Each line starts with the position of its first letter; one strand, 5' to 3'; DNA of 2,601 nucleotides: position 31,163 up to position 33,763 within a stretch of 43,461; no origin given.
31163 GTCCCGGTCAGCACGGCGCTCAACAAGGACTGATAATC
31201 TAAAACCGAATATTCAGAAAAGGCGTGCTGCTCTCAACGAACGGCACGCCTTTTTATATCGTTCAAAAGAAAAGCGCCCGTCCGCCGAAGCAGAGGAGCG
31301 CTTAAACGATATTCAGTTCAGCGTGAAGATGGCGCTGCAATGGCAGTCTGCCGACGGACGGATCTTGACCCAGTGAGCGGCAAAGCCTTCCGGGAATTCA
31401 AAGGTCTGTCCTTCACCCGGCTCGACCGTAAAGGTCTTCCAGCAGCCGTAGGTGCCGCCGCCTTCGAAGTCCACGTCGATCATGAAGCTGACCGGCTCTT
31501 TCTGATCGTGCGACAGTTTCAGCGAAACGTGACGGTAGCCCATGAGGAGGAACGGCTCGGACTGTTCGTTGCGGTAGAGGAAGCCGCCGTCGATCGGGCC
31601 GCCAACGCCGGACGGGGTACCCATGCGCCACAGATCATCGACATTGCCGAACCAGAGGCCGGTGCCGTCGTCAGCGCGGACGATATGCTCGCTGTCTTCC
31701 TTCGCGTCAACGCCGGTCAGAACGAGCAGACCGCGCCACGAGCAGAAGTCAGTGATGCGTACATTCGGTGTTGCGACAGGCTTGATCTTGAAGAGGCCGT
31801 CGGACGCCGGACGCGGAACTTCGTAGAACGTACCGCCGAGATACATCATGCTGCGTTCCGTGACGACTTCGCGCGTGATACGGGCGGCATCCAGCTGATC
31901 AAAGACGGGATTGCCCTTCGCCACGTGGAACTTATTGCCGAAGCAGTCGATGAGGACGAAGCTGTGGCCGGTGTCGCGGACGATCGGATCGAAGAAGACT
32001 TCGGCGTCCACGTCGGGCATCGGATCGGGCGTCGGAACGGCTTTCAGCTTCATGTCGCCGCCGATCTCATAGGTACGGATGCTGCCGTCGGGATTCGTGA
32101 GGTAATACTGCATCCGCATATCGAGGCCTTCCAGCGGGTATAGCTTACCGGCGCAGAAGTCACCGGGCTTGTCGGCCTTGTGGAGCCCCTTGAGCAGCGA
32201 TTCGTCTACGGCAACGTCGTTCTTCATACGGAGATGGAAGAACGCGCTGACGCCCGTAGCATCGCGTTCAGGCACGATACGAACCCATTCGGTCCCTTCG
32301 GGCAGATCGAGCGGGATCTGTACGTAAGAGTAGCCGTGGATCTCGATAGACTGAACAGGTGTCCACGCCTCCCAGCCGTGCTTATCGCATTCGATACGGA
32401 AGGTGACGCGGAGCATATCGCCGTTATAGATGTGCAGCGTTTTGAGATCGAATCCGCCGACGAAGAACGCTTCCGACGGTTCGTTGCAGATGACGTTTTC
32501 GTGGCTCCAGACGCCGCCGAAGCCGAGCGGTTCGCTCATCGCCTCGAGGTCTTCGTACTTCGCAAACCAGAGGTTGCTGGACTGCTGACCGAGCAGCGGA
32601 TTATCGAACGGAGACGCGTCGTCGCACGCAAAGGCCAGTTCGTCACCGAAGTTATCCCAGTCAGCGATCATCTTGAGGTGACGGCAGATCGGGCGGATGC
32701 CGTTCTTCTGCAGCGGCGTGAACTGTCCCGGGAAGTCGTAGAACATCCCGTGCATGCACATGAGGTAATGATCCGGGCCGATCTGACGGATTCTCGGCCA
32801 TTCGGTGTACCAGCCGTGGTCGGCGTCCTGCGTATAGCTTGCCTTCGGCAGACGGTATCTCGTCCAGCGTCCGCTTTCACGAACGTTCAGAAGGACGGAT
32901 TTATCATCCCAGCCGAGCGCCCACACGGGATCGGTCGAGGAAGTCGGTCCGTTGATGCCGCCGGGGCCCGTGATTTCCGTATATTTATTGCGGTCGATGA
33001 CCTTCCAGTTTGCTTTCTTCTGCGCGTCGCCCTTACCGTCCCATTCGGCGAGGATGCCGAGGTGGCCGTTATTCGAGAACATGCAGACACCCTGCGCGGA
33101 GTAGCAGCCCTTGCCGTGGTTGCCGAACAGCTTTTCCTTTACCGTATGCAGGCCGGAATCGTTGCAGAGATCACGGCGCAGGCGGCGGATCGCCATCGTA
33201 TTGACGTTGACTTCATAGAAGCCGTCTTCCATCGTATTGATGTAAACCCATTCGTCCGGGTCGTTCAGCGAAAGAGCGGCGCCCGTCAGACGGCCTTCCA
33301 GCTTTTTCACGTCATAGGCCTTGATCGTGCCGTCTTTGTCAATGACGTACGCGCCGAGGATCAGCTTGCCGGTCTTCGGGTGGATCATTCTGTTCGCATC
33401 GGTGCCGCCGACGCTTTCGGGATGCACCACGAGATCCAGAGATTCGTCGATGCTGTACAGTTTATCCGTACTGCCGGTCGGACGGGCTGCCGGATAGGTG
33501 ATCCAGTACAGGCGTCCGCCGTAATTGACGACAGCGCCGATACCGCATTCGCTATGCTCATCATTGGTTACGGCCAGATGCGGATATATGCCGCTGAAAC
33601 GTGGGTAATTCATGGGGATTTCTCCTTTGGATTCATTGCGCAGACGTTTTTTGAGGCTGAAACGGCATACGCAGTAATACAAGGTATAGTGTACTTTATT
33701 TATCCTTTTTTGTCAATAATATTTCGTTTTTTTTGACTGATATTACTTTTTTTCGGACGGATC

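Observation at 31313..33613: Large unassignable cytoplasmic protein divergently paired with a GH172 hydrolase: candidate new carbohydrate-active enzyme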

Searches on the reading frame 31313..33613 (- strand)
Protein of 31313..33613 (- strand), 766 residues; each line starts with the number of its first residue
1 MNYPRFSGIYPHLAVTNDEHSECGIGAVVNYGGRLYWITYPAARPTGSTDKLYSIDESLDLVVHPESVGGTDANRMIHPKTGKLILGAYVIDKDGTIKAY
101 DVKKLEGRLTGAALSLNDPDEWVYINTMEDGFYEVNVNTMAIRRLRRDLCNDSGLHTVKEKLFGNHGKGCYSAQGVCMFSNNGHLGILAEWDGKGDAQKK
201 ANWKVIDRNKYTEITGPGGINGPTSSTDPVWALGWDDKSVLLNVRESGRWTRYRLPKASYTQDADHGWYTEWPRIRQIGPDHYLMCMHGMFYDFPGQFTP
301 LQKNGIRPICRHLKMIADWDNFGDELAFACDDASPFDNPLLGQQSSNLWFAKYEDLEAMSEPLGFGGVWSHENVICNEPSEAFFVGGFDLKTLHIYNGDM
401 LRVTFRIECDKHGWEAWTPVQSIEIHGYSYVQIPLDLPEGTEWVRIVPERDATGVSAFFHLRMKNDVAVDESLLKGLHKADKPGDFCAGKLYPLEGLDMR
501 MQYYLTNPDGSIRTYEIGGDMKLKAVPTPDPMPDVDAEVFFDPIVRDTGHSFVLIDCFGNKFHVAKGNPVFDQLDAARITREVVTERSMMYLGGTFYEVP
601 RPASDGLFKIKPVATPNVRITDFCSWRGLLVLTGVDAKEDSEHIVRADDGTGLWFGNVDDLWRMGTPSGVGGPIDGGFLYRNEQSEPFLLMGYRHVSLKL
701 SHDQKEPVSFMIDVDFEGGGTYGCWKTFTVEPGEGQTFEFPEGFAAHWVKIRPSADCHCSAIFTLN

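Call 3: search_protein_families(library=pfam, proteins=[window:31313-33613:-], max_evalue=1)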
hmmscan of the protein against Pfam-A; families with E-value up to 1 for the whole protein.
window:31313-33613:- (766 aa): 0 families

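Call 4: search_protein_families(library=ncbifam, proteins=[window:31313-33613:-], max_evalue=1)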
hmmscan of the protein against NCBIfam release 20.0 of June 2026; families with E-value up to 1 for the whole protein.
window:31313-33613:- (766 aa): 0 families

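Call 5: search_solved_structures(query=window:31313-33613:-, max_evalue=10, show_alignments=2)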
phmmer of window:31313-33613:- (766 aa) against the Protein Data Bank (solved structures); distinct sequences matched with E-value up to 10: 0.

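Call 6: find_homologous_proteins(query=window:31313-33613:-)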
Query window:31313-33613:- (766 aa): 5728 proteins with E <= 0.001 among 8000 candidates; the best 120 are listed.
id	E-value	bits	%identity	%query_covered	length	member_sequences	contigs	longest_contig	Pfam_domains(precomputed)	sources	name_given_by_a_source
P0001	0.0e+0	1857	100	100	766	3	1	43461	-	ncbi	-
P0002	0.0e+0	1218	65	100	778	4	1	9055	-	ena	-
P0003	0.0e+0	1209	65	100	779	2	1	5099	-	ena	-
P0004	0.0e+0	1176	64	100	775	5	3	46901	-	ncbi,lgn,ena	-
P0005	0.0e+0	1162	63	100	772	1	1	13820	-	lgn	-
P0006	5.7e-260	883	53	99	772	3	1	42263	-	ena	-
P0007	1.7e-255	868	51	99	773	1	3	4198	-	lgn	-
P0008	1.2e-253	862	51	99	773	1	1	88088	-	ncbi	-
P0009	1.5e-249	849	50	99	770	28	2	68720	-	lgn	-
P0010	1.2e-235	803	48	99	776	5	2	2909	-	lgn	-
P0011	8.1e-230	783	48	99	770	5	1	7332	-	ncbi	-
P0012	2.1e-225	769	48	100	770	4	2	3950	-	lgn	-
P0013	1.9e-224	766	47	99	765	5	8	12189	-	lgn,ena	-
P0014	2.4e-224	765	47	100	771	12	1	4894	-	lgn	-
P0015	2.7e-224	765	47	99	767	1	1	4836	-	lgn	-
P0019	2.0e-216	739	45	99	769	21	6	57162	-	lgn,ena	-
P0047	2.1e-203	696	43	100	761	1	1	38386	-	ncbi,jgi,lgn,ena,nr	ncbi:MAG: hypothetical protein FWD78_08055 [Treponema sp.]|nr:hypothetical protein [Treponema sp.]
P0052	2.6e-201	689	43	100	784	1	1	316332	-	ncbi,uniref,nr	ncbi:hypothetical protein [Paenibacillus ginsengarvi]|uniref:Uncharacterized protein n=1 Tax=Paeniba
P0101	2.6e-187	643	43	100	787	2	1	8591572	-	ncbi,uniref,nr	ncbi:hypothetical protein [Paenibacillus sp. PAMC21692]|uniref:hypothetical protein n=1 Tax=Paenibac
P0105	7.2e-187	641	41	100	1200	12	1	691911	PF18962.8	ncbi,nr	ncbi:MAG: hypothetical protein JNK09_09900 [Prolixibacteraceae bacterium]|nr:hypothetical protein [P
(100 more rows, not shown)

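Call 11: search_solved_structures(query=A1, max_evalue=10, show_alignments=3)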
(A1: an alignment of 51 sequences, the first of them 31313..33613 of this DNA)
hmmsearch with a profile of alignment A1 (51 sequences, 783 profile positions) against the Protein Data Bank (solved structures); distinct sequences matched with E-value up to 10: 0.

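Call 17: find_encoding_contigs(protein=P0001, flank=10000, max_places=3)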
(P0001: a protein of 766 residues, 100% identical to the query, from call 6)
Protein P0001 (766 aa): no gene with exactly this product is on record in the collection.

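Call 18: find_encoding_contigs(protein=P0052, flank=10000, max_places=3)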
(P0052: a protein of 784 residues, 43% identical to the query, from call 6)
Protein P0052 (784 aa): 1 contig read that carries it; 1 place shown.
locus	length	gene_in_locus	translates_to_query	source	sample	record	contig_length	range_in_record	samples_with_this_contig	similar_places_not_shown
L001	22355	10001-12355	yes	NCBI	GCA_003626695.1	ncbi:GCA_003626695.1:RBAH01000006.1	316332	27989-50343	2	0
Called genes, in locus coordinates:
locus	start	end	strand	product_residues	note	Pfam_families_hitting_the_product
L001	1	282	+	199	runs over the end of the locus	PF00072:Response_reg, PF00196:GerE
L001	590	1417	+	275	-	PF21948:LplA-B_cat, PF03099:BPL_LplA_LipB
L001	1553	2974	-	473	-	PF01547:SBP_bac_1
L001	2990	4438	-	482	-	PF02156:Glyco_hydro_26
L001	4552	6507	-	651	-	PF12831:FAD_oxidored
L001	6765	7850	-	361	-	PF00672:HAMP, PF00512:HisKA, PF02518:HATPase_c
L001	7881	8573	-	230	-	PF00072:Response_reg, PF00486:Trans_reg_C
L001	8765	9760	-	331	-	PF00356:LacI, PF00532:Peripla_BP_1, PF13407:Peripla_BP_4, PF13377:Peripla_BP_3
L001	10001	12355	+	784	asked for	-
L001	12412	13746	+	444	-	PF01547:SBP_bac_1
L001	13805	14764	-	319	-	PF02557:VanY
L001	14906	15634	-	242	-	PF00756:Esterase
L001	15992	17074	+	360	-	PF00676:E1_dh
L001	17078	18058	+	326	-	PF02779:Transket_pyr, PF02780:Transketolase_C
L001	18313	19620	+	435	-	PF00364:Biotin_lipoyl, PF25997:BSH_YhbJ (weak), PF25917:BSH_RND, PF02817:E3_binding, PF00198:2-oxoacid_dh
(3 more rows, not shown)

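Call 19: find_encoding_contigs(protein=P0047, flank=10000, max_places=3)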
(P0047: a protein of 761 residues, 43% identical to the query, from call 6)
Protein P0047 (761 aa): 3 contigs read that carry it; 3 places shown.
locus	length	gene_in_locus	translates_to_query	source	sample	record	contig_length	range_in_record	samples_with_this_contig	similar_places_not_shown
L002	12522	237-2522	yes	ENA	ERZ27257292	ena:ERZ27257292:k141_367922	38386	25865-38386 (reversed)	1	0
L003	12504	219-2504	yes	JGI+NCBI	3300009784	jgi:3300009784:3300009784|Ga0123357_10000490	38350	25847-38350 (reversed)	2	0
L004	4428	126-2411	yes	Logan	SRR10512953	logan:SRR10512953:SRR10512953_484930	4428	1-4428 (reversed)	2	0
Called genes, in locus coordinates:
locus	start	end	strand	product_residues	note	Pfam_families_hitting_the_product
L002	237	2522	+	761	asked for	-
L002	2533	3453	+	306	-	PF00528:BPD_transp_1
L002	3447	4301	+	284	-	PF00528:BPD_transp_1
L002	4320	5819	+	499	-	PF13416:SBP_bac_8 (faint)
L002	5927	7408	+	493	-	PF00072:Response_reg, PF00165:HTH_AraC (weak), PF12833:HTH_18, PF00165:HTH_AraC (weak)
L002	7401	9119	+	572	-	PF02743:dCache_1 (weak), PF06580:His_kinase, PF02518:HATPase_c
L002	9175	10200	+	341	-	PF00356:LacI, PF00532:Peripla_BP_1, PF13407:Peripla_BP_4, PF13377:Peripla_BP_3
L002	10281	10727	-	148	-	PF27327:AF_1016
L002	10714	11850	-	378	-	PF01925:TauE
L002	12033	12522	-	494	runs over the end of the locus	PF00884:Sulfatase, PF01663:Phosphodiest (weak), PF16347:SGSH_C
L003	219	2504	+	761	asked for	-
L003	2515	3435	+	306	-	PF00528:BPD_transp_1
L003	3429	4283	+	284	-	PF00528:BPD_transp_1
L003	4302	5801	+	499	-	PF13416:SBP_bac_8 (faint)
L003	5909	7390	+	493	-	PF00072:Response_reg, PF00165:HTH_AraC (weak), PF12833:HTH_18, PF00165:HTH_AraC (weak)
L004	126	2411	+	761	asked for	-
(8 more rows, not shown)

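Call 21: find_related_loci(query=A1, collection=genome_contigs, flank=10000)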
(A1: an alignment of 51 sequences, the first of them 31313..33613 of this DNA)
Query A1 (766 aa) in genome_contigs; peptide patterns used: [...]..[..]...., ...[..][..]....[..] (x = any residue, [..] = any of these).
598 stretches matched a pattern (row limit reached: there are more); 589 encode a relative of the query (tblastn E <= 1e-3); the best 80 are kept; 80 distinct loci.
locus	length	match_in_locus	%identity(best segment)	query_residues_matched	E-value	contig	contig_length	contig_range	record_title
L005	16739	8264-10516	64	1-742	0e+0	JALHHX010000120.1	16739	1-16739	MAG: Lentisphaerae bacterium isolate 5-aug_S3_014 scaffold_3793, whole genome shotgun sequence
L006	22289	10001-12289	51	6-763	0e+0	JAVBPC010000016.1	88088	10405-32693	MAG: Eubacteriales bacterium isolate EPI_MAG_00127 c_000009491138, whole genome shotgun sequence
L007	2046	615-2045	71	2-765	0e+0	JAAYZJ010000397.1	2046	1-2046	MAG: Lentisphaerae bacterium isolate AS06rmzACSIP_308 427092_AS06, whole genome shotgun sequence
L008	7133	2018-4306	46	5-763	0e+0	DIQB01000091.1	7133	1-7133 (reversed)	MAG TPA_asm: Firmicutes bacterium UBA5473 UBA5473_contig_11102, whole genome shotgun sequence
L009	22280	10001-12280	45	5-764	0e+0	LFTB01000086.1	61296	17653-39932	MAG: Clostridia bacterium DTU084 scaffold2095, whole genome shotgun sequence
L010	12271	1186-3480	46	4-763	0e+0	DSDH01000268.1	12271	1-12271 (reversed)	MAG TPA_asm: Phycisphaerales bacterium isolate SpSt-1214 Ga0129302_1002800, whole genome shotgun sequence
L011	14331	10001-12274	45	2-764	0e+0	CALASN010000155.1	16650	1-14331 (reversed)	MAG TPA_asm: uncultured Firmicutes bacterium isolate SRR1562009_bin.32_CONCOCT_v1.1_MAG genome assembly, contig: ERZ7240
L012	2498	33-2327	45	3-763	0e+0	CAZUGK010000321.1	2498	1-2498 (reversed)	MAG TPA_asm: uncultured Clostridiaceae bacterium isolate binchicken_co104_9 genome assembly, contig: NODE_34458_length_2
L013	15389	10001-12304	44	1-763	0e+0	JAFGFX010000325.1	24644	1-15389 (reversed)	MAG: Sedimentisphaerales bacterium isolate Zod_Metabat.1349 k87_8286883, whole genome shotgun sequence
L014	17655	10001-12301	44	4-766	0e+0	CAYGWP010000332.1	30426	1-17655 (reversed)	MAG TPA_asm: uncultured Anaerolineales bacterium isolate ERP119294_co2_511 genome assembly, contig: k141_2223431, whole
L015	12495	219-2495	43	1-764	0e+0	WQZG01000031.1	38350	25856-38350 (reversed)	MAG: Treponema sp. isolate Emb289P4bin7 Ga0123357_10000490, whole genome shotgun sequence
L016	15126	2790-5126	43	3-761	0e+0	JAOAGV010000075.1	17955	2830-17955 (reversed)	MAG: Candidatus Sumerlaeia bacterium isolate SKW40 NODE_75_length_21310_cov_2.752885, whole genome shotgun sequence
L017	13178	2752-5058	43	1-766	0e+0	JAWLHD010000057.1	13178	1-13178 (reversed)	MAG: Anaerohalosphaeraceae bacterium isolate 30dZY2.bin.36 NODE_5731_length_13178_cov_2.871626, whole genome shotgun seq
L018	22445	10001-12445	41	2-766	0e+0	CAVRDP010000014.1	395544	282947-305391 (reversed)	MAG: uncultured Planctomycetia bacterium isolate MFD01231.bin.2.30 genome assembly, contig: contig_12764, whole genome s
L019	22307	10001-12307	42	6-763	0e+0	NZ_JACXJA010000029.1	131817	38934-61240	Paenibacillus oceani strain IB182363 Contig_29, whole genome shotgun sequence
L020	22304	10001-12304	43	6-763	0e+0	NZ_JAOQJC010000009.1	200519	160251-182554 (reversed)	Paenibacillus sp. J5C2022 5CP_contig9, whole genome shotgun sequence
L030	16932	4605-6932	42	6-763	0e+0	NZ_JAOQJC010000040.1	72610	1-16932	Paenibacillus sp. J5C2022 5CP_contig40, whole genome shotgun sequence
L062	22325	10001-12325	41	3-764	0e+0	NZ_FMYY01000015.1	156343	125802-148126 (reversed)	Paenibacillus sp. cl123, whole genome shotgun sequence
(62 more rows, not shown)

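Call 22: predict_structure(alignment_id=A1)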
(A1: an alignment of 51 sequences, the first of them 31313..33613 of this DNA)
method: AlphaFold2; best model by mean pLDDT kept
length: 766 residues; sequences in the alignment: 51
mean_pLDDT: 93.2   pTM: 0.93
mean pLDDT of the five models: 93.2, 92.9, 92.2, 91.9, 91.4
residues with pLDDT >= 90: 633; 70-90: 119; 50-70: 14; < 50: 0
segments of 3 or more residues with pLDDT < 50: none
pLDDT, mean of each block of 10 residues (from residue 1): 90 90 88 93 73 95 87 87 95 95 89 95 94 96 94 76 90 97 91 95 96 94 94 95 97 97 77 84 93 95 96 94 95 84 93 94 96 98 97 97 98 95 97 94 98 98 92 96 91 94 94 96 96 87 92 95 93 81 92 95 93 96 96 95 96 97 96 97 97 96 97 95 96 92 95 98 97
secondary structure, 60 per line:
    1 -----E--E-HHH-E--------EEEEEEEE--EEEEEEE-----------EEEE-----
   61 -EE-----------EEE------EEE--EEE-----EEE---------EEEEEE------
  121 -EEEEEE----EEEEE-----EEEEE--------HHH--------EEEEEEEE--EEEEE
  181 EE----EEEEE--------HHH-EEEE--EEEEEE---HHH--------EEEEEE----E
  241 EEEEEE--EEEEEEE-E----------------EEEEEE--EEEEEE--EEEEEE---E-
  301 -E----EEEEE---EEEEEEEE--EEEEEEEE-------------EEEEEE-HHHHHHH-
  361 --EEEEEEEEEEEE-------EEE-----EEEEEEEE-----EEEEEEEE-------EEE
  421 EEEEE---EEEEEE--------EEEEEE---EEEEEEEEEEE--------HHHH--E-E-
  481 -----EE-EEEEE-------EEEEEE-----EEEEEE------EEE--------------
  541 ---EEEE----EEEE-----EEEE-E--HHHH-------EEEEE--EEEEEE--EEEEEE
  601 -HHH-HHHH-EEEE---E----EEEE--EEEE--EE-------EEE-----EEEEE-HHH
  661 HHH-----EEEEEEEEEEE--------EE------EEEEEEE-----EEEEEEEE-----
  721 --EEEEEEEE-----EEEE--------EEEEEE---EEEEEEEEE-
elements in order (helices of 4 or more, strands of 3 or more residues): E24-31 E34-40 E52-55 E75-77 E84-86 E89-91 E97-99 E109-114 E122-127 E132-136 E142-146 E166-173 E176-182 E187-191 E204-207 E210-215 E230-235 E240-246 E249-255 E274-279 E282-287 E290-295 E307-311 E315-322 E325-332 E346-351 H353-359 E363-374 E382-384 E390-397 E403-410 E418-425 E429-434 E443-448 E452-462 H471-474 E489-493 E501-506 E512-517 E524-526 E544-547 E552-555 E561-564 H569-572 E580-584 E587-592 E595-600 H606-609 E611-614 E623-626 E629-632 E644-646 E652-656 H658-663 E669-679 E696-702 E708-715 E723-730 E736-739 E748-753 E757-765

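Call 24: fold_search(model_id=the predicted structure, library=pdb)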
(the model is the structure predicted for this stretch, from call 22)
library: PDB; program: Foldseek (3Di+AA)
matches with E <= 10: 1591; with E <= 0.001: 301
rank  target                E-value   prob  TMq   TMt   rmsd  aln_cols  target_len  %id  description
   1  5m11                  2.6e-09  1.00  0.25  0.26  29.3       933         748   10  Structural and functional probing of PorZ, an essential bacterial surface component of the type-IX secretion system of h (released 2016-11-09)
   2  7sg7_S                1.2e-08  1.00  0.23  0.34  16.6       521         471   10  In situ cryo-EM structure of bacteriophage Sf6 gp8:gp14N complex at 2.8 A resolution (released 2022-11-09)
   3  9e78_0L               1.7e-08  1.00  0.28  0.33  20.4       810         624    8  48-nm repeat of the Leishmania tarentolae doublet microtubule (released 2025-03-12)
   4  4a2l_B                3.0e-08  1.00  0.24  0.24  30.0       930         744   10  Structure of the periplasmic domain of the heparin and heparan sulphate sensing hybrid two component system BT4663 in  (released 2012-05-02)
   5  9n73_LN               3.3e-08  1.00  0.22  0.25  24.0       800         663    9  SSU processome maturation and disassembly, State G (released 2025-10-29)
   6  8u15_E                4.4e-08  1.00  0.25  0.24  21.6       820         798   10  The ternary complex structure of DDB1-CRBN-SALL4(ZF1,2)-short bound to CC-220 (released 2023-12-27)
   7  9ngt_A                6.7e-08  1.00  0.25  0.24  21.8       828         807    9  Crystal structure of CRBN-DDB1 and FPFT-2216 in complex with mTOR (released 2025-07-09)
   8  8u16_E                7.0e-08  1.00  0.25  0.24  21.3       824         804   10  The ternary complex structure of DDB1-CRBN-SALL4(ZF1,2)-short bound to Pomalidomide (released 2023-12-27)
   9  7zn7_A                8.9e-08  1.00  0.26  0.26  21.4       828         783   10  Cryo-EM structure of RCMV-E E27 bound to human DDB1 (deltaBPB) and rat STAT2 CCD (released 2022-11-09)
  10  8u10_1                1.2e-07  1.00  0.23  0.33  16.9       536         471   10  In situ cryo-EM structure of bacteriophage P22 gp1:gp4:gp5:gp10:gp9 N-term complex in conformation 1 at 3.2A resolutio (released 2023-11-22)
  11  8eap_D                1.2e-07  1.00  0.20  0.30  21.7       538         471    8  Cryo-EM structure of the in-situ gp10-gp26 from bacteriophage P22 (released 2023-09-06)
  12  9zxn                  1.3e-07  1.00  0.26  0.25  21.8       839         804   10  DDB1 delta with compound 26 (released 2026-04-08)
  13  9dwv_A                1.5e-07  1.00  0.25  0.24  25.3       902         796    8  Ternary complex of CRBN-DDB1-PPIL4 RRM domain with FPFT-2216 (released 2025-08-06)
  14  8tzx_E                1.5e-07  1.00  0.26  0.25  22.0       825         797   11  Ternary complex structure of Cereblon-DDB1 bound to WIZ(ZF7) and the molecular glue dWIZ-1 (released 2024-07-10)
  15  6bn7_A                1.5e-07  1.00  0.26  0.25  21.6       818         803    9  Crystal structure of DDB1-CRBN-BRD4(BD1) complex bound to dBET23 PROTAC. (released 2018-05-30)
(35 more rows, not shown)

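Call 29: find_encoding_contigs(protein=P0004, flank=10000, max_places=2)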
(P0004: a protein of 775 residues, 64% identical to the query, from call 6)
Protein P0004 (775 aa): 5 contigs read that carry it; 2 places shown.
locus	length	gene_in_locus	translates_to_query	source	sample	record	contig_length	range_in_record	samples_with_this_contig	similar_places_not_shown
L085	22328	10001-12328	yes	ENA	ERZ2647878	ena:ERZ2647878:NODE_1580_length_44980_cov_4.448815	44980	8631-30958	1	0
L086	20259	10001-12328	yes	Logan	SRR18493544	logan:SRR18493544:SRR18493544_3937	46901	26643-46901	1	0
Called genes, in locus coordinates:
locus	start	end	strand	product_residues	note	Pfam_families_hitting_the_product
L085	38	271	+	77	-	PF13192:Thioredoxin_3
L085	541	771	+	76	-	-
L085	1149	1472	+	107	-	-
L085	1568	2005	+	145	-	PF03773:ArsP_1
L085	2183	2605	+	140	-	PF03773:ArsP_1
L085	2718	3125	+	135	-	PF01451:LMWPc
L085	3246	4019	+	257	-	PF01758:SBF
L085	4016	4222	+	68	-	-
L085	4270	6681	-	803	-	PF01588:tRNA_bind, PF03483:B3_4, PF03484:B5, PF17759:tRNA_synthFbeta, PF03147:FDX-ACB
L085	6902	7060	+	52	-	PF00301:Rubredoxin, PF21349:RUBY_RBDX (faint)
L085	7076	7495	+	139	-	PF01502:PRA-CH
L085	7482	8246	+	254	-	PF08334:T2SSG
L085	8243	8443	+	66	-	-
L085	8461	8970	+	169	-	PF00383:dCMP_cyt_deam_1, PF14437:MafB19-deam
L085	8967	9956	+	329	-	-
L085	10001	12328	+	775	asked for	-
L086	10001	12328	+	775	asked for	-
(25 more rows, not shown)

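Call 30: find_encoding_contigs(protein=P0006, flank=10000, max_places=2)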
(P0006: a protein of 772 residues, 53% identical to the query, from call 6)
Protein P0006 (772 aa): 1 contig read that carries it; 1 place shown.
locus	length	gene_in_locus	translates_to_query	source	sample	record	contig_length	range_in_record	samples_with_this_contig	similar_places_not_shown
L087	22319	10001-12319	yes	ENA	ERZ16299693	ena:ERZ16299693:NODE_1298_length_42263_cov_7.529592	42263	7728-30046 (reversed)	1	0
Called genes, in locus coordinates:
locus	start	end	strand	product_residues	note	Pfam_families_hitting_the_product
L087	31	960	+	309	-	PF02311:AraC_binding (weak), PF07883:Cupin_2 (faint), PF00165:HTH_AraC (faint), PF12833:HTH_18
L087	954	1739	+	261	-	PF01925:TauE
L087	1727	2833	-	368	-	PF04055:Radical_SAM, PF13186:SPASM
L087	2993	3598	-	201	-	-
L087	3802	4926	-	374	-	-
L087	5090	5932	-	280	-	PF12833:HTH_18 (weak), PF00165:HTH_AraC, PF12833:HTH_18, PF00165:HTH_AraC (weak)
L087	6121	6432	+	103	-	-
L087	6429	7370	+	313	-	PF00528:BPD_transp_1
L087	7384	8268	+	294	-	PF00528:BPD_transp_1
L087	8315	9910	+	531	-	-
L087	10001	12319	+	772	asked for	-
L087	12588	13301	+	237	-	PF23023:Anti-Pycsar_Apyc1 (weak), PF00753:Lactamase_B, PF12706:Lactamase_B_2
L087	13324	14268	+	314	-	PF00528:BPD_transp_1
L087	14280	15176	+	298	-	PF00528:BPD_transp_1 (weak)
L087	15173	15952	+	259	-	PF00702:Hydrolase, PF13419:HAD_2, PF13242:Hydrolase_like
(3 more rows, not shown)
